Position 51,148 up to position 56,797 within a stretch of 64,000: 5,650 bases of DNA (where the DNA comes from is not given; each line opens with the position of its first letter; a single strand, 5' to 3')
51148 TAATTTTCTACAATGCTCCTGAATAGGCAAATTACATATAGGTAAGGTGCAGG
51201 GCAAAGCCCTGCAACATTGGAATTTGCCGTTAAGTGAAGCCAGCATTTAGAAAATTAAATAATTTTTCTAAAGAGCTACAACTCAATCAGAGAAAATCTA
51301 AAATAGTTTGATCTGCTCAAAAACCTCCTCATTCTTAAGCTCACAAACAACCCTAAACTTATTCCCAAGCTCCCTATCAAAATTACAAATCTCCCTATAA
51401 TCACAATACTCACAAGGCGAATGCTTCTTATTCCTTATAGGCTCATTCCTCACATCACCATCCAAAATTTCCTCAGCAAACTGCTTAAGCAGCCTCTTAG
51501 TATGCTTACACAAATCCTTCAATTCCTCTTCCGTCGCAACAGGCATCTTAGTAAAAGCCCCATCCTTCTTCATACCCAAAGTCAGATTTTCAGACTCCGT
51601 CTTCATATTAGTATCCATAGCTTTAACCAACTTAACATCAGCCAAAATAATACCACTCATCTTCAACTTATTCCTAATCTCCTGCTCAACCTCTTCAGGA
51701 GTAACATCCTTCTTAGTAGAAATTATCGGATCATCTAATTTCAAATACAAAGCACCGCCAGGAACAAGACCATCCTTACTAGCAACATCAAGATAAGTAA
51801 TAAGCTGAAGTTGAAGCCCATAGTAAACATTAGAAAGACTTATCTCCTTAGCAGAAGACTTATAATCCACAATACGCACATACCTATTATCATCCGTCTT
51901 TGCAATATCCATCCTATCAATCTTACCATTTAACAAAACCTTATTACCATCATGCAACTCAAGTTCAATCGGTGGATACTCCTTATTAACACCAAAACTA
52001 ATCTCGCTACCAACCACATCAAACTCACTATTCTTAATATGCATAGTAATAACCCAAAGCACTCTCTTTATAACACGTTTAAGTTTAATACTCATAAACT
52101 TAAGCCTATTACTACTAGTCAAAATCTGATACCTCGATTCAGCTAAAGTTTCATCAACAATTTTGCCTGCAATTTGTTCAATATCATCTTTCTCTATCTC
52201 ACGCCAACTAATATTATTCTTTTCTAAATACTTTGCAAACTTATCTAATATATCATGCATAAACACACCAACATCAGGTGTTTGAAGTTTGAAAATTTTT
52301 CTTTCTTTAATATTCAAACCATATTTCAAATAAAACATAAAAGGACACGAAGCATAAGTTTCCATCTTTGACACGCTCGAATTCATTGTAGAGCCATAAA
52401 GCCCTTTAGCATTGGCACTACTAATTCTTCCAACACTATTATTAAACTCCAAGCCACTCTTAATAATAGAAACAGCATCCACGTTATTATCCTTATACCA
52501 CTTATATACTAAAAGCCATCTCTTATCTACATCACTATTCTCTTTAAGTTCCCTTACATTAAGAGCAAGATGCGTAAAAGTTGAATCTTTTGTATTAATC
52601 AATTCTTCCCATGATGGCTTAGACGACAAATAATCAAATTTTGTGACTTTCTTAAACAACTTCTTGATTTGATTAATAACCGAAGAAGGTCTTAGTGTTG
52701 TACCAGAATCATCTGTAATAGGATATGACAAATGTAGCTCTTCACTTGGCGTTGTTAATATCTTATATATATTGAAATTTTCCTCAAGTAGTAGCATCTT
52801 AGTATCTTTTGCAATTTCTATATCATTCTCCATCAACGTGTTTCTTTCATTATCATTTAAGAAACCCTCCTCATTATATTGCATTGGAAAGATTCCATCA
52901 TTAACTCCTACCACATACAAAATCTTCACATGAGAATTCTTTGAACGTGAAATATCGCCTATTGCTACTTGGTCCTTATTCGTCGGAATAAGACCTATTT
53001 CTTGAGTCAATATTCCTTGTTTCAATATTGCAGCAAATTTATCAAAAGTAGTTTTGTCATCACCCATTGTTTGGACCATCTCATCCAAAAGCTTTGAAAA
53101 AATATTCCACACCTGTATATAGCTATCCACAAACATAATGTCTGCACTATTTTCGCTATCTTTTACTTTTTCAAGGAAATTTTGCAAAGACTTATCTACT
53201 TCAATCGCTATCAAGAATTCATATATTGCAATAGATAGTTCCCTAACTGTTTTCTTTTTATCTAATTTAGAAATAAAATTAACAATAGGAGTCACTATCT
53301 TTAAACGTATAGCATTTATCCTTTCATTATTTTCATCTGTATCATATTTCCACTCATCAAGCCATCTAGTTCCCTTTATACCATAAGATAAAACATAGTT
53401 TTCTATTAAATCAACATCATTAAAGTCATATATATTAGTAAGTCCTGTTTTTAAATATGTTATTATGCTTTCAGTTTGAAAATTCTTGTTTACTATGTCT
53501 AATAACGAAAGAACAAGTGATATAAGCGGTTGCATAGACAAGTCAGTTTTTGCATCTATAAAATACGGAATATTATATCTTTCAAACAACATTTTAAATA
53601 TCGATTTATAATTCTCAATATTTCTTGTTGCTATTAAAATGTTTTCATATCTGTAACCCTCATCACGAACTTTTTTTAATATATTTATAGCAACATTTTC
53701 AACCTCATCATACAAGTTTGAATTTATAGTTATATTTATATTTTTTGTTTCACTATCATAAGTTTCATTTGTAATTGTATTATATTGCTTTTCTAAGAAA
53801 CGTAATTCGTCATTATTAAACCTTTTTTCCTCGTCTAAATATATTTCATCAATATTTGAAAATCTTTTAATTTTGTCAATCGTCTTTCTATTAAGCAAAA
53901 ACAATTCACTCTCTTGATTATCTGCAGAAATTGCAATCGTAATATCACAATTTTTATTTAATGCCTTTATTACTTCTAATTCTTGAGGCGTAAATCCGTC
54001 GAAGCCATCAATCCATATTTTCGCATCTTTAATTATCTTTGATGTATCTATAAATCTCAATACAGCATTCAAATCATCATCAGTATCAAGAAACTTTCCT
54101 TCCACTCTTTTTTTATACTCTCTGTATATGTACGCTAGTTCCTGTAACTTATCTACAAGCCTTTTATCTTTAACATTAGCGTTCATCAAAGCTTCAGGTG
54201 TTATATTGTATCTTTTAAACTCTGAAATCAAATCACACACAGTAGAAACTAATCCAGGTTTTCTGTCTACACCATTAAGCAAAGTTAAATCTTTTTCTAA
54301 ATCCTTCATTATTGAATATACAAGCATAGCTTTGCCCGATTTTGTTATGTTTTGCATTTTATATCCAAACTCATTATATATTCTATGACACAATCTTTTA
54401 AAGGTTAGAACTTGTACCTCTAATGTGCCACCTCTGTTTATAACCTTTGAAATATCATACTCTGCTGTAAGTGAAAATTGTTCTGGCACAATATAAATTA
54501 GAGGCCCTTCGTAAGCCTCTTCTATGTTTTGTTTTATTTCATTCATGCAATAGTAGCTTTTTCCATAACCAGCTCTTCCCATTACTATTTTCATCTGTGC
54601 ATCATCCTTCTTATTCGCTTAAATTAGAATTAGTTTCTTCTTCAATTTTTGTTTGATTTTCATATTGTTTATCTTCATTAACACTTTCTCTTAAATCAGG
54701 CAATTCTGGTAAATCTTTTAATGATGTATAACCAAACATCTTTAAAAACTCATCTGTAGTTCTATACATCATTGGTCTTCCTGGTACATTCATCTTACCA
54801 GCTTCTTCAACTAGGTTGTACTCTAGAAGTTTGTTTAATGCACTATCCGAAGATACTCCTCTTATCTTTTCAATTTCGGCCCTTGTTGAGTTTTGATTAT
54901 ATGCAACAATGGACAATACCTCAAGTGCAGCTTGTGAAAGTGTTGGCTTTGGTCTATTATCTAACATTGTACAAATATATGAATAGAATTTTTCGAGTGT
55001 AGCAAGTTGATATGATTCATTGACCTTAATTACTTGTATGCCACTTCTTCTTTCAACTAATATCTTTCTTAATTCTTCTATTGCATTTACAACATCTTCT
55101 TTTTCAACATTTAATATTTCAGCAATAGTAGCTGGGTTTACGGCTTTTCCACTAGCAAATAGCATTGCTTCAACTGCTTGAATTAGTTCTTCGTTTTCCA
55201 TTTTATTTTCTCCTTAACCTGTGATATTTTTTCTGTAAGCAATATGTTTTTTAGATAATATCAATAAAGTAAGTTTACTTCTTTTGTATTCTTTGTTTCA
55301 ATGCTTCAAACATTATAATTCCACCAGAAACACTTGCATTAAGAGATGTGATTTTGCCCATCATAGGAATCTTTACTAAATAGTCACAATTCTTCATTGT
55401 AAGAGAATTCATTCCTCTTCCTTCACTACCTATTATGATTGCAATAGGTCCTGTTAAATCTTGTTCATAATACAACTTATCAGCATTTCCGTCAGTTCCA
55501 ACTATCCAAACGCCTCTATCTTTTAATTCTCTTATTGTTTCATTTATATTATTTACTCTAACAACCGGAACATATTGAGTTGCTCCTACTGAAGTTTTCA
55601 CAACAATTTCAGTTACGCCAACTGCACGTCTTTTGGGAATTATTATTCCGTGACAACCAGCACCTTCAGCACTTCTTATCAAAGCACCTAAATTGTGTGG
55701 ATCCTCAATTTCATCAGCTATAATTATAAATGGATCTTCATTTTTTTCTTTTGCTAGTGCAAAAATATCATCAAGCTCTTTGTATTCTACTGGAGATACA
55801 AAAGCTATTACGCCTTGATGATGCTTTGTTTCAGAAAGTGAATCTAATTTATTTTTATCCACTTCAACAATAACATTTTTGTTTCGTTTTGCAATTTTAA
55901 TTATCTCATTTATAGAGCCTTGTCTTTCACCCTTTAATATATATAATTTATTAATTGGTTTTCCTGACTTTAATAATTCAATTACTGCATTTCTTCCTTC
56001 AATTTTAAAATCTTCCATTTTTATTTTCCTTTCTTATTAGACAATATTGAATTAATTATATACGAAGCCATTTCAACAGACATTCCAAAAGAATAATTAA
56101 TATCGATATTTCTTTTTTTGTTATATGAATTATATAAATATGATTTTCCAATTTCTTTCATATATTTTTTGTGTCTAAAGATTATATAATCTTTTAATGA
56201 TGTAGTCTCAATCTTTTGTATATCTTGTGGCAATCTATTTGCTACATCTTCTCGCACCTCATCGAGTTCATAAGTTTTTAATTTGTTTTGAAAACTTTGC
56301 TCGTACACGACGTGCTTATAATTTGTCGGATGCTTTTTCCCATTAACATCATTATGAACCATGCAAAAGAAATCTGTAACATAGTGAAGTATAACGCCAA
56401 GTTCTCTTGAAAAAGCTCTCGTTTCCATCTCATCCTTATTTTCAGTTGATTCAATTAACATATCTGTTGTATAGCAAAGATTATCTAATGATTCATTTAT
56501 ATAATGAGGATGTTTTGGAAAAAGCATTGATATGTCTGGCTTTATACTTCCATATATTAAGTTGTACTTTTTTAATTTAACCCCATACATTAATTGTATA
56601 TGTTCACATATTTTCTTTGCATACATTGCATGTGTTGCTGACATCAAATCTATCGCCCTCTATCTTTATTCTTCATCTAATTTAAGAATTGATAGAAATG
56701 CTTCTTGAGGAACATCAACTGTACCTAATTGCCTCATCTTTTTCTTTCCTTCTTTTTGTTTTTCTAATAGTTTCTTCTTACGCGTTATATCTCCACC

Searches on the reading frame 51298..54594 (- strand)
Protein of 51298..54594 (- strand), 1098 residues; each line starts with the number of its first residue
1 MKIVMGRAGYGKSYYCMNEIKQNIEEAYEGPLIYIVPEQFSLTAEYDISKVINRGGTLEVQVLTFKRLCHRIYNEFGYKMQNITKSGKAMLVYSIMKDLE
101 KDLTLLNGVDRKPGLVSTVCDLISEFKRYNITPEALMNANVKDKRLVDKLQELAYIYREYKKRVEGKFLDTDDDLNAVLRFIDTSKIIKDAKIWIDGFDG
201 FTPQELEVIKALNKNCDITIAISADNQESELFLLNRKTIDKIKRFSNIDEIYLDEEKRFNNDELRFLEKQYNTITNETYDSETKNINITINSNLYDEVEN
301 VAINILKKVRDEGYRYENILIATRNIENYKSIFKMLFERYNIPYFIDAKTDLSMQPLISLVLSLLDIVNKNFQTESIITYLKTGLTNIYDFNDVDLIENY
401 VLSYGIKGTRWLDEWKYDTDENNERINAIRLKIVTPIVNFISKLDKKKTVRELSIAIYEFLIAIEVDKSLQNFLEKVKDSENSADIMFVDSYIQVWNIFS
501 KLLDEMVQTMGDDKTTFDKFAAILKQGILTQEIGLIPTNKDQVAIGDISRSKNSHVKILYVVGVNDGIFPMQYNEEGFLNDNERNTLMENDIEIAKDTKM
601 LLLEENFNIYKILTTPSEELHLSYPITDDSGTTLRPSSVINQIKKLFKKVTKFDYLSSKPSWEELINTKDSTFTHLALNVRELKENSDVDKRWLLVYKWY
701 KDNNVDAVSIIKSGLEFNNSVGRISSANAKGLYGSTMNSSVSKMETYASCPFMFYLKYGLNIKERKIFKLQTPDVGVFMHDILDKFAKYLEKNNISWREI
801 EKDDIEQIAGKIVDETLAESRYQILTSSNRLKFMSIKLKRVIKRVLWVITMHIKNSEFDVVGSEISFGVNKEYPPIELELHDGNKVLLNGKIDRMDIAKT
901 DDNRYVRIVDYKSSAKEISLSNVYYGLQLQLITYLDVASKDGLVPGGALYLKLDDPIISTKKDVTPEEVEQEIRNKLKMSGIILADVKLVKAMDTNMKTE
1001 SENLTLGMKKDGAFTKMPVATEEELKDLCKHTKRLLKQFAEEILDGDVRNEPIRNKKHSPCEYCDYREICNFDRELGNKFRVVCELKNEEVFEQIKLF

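Call 58: search_protein_families(library=pfam, proteins=[window:51298-54594:-], max_evalue=0.00001)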
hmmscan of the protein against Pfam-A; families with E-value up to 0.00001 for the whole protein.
window:51298-54594:- (1098 aa): 2 families
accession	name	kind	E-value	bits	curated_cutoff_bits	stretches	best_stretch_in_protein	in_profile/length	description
PF21445.3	ADDB_N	-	2.5e-74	250.6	26.6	1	4-268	2-290/290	ADDB, N-terminal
PF12705.13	PDDEXK_1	-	2.8e-44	152.3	22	1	740-1071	3-247/247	PD-(D/E)XK nuclease superfamily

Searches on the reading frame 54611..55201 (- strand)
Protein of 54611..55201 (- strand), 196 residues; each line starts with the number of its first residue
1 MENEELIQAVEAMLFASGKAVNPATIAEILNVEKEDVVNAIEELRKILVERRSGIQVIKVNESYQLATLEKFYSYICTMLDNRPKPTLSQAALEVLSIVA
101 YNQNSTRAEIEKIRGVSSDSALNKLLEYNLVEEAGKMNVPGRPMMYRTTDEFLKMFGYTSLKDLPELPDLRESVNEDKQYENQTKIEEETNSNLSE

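Call 58: search_protein_families(library=pfam, proteins=[window:54611-55201:-], max_evalue=0.00001)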
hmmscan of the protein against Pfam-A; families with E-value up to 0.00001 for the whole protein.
window:54611-55201:- (196 aa): 1 family
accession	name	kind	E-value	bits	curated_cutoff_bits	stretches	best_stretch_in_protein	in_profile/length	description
PF04079.22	SMC_ScpB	-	1e-53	181.6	27.4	1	9-167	2-160/160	Segregation and condensation complex subunit ScpB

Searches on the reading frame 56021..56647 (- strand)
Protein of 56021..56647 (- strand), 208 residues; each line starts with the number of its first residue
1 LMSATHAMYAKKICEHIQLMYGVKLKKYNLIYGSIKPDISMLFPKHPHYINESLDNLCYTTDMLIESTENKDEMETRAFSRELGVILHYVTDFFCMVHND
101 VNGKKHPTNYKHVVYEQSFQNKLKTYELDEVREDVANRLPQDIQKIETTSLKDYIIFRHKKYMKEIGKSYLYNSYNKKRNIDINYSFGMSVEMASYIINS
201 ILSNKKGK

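Call 58: search_protein_families(library=pfam, proteins=[window:56021-56647:-], max_evalue=0.00001)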
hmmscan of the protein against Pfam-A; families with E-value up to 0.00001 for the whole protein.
window:56021-56647:- (208 aa): 1 family
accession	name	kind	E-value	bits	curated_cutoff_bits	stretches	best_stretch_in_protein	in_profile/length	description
PF00882.24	Zn_dep_PLPC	-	1.9e-17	64.2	26.8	1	5-165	1-163/167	Zinc dependent phospholipase C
